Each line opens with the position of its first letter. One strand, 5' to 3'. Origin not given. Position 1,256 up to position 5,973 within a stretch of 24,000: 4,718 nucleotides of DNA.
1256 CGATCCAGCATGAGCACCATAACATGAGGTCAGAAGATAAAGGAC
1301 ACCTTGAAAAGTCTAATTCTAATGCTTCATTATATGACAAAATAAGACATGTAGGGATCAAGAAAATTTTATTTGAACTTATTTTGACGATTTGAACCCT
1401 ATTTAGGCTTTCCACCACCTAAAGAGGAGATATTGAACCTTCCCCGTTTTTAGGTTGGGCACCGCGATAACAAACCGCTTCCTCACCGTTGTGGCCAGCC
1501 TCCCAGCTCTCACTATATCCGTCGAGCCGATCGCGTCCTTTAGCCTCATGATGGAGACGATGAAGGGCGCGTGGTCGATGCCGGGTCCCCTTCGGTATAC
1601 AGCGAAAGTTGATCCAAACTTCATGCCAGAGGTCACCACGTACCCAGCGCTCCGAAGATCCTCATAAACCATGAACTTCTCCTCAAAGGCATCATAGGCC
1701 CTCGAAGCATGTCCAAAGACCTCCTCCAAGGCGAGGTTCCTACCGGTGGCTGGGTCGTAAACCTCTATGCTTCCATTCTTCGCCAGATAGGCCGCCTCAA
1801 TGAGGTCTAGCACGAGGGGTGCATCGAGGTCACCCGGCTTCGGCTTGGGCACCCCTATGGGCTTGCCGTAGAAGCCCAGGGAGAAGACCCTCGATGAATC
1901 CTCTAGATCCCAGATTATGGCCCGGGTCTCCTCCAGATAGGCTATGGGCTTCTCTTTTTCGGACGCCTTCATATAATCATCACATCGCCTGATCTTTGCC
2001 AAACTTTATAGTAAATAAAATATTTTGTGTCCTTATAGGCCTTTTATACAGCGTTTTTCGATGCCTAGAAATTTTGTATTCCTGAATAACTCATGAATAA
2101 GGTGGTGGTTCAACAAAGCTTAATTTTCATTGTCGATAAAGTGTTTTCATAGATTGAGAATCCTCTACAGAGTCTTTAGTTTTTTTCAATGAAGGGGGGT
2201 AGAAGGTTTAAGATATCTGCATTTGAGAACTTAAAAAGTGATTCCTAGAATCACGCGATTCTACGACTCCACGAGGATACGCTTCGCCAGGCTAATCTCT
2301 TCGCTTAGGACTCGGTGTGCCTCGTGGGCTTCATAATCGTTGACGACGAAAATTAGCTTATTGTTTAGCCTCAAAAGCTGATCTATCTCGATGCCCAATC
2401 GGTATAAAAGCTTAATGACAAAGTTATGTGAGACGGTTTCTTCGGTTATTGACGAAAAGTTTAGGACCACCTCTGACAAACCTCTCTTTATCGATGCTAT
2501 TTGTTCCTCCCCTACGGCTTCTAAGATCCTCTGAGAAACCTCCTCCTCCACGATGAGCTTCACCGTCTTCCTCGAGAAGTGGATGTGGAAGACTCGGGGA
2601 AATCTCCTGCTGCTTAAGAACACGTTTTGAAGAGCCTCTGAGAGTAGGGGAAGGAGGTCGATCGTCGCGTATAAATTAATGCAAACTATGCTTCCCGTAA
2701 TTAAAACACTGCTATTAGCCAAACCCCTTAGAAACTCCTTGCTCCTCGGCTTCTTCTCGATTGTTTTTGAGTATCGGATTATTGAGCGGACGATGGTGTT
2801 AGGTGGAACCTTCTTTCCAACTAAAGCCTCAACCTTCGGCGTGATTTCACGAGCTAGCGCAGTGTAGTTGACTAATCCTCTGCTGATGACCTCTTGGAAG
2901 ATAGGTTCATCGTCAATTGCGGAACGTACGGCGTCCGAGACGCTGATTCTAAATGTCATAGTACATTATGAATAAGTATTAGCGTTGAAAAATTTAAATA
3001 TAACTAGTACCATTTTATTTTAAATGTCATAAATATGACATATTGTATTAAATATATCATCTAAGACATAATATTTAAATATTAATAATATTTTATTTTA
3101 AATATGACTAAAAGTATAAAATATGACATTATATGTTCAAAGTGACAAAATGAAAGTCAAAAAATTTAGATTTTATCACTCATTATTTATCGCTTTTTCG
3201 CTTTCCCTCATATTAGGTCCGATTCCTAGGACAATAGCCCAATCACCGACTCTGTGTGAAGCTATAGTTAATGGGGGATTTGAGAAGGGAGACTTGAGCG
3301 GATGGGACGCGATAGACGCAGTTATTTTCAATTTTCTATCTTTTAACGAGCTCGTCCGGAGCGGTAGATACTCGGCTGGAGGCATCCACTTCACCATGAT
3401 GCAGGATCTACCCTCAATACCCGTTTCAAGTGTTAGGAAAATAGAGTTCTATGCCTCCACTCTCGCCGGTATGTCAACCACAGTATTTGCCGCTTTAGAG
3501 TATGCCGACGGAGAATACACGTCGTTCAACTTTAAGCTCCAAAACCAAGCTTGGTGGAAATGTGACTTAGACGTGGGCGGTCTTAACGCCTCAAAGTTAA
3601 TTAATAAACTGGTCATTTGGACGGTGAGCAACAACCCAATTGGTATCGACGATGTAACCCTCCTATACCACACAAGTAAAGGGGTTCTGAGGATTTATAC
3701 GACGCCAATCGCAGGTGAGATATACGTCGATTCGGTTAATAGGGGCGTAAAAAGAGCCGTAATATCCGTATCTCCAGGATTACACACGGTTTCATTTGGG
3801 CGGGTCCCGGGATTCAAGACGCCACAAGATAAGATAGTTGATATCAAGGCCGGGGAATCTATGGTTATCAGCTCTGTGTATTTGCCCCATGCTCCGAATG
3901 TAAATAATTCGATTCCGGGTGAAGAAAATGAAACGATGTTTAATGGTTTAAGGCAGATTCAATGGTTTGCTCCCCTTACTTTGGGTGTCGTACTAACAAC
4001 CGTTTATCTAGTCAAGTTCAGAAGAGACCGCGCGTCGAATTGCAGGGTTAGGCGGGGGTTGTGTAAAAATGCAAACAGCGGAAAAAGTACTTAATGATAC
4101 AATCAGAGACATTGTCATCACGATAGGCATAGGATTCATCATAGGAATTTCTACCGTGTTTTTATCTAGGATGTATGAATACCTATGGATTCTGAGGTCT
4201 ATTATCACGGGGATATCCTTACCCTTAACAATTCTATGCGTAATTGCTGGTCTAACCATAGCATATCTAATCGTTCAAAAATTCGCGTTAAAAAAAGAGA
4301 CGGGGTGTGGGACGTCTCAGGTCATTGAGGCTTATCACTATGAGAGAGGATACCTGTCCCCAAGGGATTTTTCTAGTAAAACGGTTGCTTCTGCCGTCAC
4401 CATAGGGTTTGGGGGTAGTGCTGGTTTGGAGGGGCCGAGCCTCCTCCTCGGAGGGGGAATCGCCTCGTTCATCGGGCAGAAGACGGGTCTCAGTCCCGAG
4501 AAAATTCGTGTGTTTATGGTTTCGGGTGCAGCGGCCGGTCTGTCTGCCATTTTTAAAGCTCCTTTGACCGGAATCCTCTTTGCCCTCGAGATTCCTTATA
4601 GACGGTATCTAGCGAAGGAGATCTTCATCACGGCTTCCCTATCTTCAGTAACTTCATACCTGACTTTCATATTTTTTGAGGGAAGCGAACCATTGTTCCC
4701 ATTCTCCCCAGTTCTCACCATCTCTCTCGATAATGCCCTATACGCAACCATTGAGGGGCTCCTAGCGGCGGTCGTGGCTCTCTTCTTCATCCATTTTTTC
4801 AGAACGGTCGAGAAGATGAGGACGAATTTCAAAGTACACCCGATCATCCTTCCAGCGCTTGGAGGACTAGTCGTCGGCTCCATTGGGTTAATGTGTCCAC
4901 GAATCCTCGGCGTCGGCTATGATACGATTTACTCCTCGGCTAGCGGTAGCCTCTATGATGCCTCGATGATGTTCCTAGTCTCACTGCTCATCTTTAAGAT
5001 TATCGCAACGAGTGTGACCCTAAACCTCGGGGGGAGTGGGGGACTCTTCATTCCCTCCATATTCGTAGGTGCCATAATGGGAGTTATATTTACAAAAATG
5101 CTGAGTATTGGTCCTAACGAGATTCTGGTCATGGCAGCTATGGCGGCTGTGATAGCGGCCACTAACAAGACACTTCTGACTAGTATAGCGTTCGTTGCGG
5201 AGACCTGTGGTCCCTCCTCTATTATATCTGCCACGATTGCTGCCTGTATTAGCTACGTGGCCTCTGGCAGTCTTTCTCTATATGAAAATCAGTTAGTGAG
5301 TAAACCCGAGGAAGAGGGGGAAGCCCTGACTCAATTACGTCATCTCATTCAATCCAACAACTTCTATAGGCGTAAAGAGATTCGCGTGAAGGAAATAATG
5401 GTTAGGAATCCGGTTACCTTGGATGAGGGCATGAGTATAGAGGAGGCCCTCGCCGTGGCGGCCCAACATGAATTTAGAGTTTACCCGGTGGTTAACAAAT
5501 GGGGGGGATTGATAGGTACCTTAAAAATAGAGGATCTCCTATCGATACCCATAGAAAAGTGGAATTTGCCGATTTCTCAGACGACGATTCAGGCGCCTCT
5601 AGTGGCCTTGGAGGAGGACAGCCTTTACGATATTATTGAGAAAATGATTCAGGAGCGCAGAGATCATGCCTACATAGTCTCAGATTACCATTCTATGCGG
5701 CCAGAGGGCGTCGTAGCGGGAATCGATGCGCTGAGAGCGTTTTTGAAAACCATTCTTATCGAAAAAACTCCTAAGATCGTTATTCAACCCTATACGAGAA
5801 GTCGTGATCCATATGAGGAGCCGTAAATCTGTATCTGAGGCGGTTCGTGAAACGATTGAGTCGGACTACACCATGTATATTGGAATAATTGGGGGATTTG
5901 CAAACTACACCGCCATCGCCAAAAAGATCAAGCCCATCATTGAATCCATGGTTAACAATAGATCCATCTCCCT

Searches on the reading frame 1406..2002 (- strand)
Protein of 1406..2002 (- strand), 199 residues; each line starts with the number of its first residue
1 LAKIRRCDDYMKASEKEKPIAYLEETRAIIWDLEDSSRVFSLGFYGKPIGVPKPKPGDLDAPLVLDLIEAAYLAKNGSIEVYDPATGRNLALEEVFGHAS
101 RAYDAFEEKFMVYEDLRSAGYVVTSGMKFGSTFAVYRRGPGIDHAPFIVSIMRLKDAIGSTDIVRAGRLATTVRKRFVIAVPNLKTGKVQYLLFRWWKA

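Call 83: search_protein_families(library=pfam, proteins=[window:1406-2002:-], max_evalue=0.0001)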
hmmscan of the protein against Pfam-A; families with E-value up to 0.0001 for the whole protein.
window:1406-2002:- (199 aa): 2 families
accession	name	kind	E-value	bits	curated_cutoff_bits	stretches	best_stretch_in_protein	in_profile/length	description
PF01974.23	tRNA_int_endo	-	4.4e-26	91.2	27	1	106-191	1-85/85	tRNA intron endonuclease, catalytic C-terminal domain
PF02778.19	tRNA_int_endo_N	-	1.4e-15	57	21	1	21-95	3-66/67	tRNA intron endonuclease, N-terminal domain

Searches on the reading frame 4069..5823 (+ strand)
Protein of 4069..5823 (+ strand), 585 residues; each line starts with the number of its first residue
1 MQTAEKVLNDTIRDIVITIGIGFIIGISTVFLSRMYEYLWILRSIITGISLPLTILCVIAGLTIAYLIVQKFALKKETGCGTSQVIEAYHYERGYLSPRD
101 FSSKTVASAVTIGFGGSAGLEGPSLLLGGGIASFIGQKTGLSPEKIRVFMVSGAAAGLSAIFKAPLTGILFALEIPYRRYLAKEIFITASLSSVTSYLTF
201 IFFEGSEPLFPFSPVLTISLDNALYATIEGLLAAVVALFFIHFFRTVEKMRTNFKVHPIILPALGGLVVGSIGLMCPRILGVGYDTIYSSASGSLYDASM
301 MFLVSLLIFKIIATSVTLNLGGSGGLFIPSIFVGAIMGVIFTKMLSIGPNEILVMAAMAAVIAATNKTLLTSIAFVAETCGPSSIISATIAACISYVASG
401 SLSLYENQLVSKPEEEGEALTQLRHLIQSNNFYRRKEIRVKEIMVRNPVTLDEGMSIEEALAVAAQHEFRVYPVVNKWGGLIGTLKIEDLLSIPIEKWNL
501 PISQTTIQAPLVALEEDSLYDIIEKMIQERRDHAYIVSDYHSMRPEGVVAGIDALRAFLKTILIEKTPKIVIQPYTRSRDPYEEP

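Call 83: search_protein_families(library=pfam, proteins=[window:4069-5823:+], max_evalue=0.0001)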
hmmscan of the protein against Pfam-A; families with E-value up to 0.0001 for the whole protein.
window:4069-5823:+ (585 aa): 2 families
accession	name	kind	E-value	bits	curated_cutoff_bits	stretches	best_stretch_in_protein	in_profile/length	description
PF00654.25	Voltage_CLC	-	8.1e-72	242.7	24.8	1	62-399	2-345/346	Voltage gated chloride channel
PF00571.33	CBS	-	9.1e-14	52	24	1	440-493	1-54/57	CBS domain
